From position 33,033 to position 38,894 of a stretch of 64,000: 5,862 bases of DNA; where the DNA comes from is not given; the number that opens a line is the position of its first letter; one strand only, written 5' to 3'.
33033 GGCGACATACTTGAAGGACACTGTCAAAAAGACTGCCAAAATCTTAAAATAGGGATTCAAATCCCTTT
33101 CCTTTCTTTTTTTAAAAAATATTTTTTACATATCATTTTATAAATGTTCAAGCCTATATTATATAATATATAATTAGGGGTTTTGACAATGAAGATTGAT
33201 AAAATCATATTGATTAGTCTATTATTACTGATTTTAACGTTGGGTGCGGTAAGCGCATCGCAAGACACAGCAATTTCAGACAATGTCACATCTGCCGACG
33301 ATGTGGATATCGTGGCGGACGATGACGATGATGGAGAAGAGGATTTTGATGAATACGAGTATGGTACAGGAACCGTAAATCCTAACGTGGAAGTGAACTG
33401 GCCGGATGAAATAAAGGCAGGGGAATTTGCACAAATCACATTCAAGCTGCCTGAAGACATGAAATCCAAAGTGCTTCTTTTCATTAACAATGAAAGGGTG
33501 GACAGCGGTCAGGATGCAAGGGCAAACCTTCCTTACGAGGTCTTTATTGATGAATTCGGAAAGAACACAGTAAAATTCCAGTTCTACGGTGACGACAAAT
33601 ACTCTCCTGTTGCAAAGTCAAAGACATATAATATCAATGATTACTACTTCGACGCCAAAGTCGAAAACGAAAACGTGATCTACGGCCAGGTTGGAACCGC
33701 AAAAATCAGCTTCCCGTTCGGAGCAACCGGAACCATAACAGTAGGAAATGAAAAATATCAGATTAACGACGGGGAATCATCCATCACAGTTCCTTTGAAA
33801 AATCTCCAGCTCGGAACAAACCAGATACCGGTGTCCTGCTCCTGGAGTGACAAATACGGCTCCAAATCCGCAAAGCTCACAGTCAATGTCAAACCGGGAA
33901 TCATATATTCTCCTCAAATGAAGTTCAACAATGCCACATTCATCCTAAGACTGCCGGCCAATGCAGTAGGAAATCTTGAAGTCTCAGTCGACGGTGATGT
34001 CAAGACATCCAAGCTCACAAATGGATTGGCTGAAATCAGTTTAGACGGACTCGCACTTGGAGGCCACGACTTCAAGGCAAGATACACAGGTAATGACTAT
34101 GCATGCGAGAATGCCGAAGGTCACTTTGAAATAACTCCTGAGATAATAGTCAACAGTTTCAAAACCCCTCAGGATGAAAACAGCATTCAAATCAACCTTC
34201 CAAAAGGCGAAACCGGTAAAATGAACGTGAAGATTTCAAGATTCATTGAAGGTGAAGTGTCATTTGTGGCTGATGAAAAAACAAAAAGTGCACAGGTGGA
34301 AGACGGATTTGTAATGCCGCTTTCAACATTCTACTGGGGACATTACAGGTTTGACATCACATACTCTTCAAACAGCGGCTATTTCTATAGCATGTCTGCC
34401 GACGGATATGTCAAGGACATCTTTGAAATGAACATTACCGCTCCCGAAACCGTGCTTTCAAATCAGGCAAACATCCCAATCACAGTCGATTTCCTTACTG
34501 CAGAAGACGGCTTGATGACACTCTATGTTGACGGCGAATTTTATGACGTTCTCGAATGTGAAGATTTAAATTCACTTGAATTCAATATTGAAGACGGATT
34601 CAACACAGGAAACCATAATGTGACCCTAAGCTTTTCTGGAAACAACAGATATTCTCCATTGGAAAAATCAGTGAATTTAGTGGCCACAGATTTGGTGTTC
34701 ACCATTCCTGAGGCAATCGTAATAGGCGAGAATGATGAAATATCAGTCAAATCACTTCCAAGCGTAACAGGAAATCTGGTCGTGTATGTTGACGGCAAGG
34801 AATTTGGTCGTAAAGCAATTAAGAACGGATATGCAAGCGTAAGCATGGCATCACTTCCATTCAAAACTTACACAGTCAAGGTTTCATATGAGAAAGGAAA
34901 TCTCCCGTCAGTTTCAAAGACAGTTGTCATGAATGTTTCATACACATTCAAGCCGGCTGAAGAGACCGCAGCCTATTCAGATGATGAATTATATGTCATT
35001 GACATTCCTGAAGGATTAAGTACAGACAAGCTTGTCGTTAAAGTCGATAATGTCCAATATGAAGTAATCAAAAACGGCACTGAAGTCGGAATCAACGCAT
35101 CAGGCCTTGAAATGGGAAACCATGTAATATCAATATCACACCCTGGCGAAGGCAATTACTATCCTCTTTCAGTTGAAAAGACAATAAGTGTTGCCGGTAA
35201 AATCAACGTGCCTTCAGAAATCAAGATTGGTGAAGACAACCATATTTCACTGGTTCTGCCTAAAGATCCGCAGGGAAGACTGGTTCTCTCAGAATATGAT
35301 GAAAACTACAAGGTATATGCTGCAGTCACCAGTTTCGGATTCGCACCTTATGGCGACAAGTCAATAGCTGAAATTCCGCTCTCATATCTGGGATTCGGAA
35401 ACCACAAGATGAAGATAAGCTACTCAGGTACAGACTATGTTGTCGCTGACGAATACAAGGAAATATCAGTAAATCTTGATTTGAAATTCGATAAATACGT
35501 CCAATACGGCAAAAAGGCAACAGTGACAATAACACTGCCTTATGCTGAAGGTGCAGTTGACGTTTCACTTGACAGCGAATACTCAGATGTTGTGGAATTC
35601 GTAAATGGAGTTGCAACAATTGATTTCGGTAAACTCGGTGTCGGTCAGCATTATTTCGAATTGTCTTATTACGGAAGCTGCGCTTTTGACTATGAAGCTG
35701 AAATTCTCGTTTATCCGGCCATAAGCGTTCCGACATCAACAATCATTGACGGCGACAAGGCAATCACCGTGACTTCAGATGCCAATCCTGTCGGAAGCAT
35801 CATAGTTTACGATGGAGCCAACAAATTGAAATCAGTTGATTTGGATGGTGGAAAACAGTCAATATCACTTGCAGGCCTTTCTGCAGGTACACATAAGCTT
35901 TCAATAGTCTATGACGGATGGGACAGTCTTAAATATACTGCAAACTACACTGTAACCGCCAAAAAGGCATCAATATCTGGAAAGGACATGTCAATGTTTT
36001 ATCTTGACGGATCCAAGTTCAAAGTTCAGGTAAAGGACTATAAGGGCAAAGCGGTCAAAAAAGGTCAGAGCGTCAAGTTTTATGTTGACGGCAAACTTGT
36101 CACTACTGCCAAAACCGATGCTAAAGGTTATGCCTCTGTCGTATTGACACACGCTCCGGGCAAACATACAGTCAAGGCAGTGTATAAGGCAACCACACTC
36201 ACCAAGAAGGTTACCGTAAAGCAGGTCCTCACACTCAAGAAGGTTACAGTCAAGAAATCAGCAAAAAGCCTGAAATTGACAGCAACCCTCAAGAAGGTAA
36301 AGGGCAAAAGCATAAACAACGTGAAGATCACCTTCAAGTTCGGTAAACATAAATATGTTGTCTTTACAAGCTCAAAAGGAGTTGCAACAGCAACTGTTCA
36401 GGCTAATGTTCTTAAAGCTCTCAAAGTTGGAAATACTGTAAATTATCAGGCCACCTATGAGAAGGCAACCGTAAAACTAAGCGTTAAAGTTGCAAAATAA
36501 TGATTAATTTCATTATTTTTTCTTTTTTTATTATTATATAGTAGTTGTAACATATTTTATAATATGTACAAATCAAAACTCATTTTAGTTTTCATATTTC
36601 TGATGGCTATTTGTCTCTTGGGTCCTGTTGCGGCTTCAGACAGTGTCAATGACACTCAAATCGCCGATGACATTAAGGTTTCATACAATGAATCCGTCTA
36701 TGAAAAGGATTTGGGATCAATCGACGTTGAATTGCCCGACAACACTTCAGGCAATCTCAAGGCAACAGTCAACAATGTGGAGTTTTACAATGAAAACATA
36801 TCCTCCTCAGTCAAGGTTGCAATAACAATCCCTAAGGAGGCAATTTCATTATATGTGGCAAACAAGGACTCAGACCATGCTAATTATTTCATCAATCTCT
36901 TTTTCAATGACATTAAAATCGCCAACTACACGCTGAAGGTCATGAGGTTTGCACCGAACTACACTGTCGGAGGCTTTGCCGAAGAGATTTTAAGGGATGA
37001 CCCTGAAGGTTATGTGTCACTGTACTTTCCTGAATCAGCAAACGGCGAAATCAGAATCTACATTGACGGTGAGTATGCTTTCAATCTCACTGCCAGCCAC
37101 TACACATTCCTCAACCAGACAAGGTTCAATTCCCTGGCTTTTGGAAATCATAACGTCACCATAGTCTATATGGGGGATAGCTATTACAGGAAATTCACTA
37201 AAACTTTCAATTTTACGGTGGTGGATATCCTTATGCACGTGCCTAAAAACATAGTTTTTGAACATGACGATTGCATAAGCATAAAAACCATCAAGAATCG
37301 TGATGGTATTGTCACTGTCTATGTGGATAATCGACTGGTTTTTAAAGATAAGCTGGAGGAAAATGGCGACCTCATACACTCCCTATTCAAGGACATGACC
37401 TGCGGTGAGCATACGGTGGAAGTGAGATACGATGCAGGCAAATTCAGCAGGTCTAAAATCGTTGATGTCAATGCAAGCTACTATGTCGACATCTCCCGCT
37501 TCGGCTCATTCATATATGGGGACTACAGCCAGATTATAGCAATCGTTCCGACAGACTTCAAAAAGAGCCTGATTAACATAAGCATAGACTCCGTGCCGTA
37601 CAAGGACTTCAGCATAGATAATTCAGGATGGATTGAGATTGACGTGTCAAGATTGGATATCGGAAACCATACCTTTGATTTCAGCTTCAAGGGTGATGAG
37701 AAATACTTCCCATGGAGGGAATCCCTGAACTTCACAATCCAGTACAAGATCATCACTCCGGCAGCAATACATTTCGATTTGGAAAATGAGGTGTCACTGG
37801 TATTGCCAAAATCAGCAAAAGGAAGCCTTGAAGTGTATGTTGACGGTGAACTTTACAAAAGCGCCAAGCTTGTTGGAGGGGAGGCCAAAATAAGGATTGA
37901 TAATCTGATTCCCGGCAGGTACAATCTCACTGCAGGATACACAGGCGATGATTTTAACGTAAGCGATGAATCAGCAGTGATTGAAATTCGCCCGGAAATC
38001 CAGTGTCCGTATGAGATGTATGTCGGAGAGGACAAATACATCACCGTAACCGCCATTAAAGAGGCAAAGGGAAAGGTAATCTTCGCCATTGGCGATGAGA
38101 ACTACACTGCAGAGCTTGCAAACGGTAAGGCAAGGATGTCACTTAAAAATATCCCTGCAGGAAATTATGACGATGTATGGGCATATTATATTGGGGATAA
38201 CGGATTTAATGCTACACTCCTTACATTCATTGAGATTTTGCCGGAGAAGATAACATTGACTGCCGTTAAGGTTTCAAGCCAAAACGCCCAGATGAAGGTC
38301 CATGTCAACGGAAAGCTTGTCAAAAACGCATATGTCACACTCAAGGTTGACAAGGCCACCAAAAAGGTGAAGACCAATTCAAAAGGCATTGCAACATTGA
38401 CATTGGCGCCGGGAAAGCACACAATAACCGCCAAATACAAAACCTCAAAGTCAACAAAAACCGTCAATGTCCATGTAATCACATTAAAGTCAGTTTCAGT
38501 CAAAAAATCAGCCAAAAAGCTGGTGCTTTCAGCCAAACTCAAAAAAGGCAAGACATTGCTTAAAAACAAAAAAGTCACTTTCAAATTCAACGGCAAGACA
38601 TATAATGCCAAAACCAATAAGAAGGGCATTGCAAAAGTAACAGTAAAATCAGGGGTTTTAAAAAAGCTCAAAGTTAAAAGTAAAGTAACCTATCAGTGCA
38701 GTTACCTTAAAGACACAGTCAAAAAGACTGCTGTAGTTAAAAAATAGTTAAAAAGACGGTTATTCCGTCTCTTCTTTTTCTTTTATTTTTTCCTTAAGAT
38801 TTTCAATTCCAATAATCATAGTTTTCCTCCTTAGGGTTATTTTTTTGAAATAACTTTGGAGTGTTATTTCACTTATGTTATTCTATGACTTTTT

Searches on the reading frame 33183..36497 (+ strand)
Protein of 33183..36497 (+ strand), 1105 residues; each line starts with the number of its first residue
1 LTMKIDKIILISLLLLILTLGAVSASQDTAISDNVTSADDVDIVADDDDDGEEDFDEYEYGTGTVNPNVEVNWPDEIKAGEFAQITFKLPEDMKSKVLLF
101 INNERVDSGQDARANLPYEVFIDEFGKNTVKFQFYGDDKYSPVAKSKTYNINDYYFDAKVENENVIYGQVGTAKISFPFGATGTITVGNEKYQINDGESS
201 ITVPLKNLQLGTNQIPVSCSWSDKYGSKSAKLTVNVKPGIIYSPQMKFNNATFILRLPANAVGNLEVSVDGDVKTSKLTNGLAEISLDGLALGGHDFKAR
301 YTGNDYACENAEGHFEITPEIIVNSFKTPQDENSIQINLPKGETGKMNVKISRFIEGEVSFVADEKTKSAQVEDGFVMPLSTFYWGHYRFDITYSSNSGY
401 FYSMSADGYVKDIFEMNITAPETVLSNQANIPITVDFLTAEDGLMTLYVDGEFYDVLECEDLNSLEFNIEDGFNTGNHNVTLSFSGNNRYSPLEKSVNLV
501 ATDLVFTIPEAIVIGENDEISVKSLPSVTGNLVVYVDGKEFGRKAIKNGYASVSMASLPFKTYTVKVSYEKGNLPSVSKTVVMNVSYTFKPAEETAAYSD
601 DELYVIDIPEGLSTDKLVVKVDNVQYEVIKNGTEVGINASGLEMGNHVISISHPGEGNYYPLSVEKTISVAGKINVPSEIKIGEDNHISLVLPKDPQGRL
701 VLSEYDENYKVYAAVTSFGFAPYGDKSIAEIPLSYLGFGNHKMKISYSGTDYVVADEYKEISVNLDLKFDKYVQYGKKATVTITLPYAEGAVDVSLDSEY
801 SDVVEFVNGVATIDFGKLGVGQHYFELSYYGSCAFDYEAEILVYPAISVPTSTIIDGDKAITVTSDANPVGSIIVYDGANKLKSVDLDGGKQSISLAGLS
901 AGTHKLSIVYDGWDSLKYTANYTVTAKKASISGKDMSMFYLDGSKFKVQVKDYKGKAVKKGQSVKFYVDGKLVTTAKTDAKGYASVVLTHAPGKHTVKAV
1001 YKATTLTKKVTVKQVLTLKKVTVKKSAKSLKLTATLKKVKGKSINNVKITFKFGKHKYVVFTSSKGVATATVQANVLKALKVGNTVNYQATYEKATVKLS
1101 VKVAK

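Call 16: search_protein_families(library=pfam, proteins=[window:33183-36497:+], max_evalue=0.001)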
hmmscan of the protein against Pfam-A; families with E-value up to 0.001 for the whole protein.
window:33183-36497:+ (1105 aa): 2 families
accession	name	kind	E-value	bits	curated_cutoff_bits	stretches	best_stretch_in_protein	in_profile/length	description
PF16640.11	Big_3_5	-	2.3e-40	137.5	35.5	3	861-916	18-75/88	Bacterial Ig-like domain (group 3)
PF02369.22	Big_1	-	7.6e-07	29.6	34.9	1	944-1012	19-90/93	Bacterial Ig-like domain (group 1)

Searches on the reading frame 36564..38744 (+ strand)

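Call 16: search_protein_families(library=pfam, proteins=[window:36564-38744:+], max_evalue=0.001)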
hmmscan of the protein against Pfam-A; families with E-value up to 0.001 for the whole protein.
window:36564-38744:+ (727 aa): 5 families
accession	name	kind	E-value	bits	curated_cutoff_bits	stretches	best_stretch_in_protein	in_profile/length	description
PF16640.11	Big_3_5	-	8.8e-32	110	35.5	2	487-550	10-77/88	Bacterial Ig-like domain (group 3)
PF16967.11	TcfC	-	1.2e-09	38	29.4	0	412-464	5-57/68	E-set like domain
PF02369.22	Big_1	-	8e-09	35.9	34.9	0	570-637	16-91/93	Bacterial Ig-like domain (group 1)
PF17996.7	CE2_N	-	2.9e-07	31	27.9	0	158-212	39-92/108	Carbohydrate esterase 2 N-terminal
PF13620.12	CarboxypepD_reg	-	1.2e-06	29.2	32.3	1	582-637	10-70/82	Carboxypeptidase regulatory-like domain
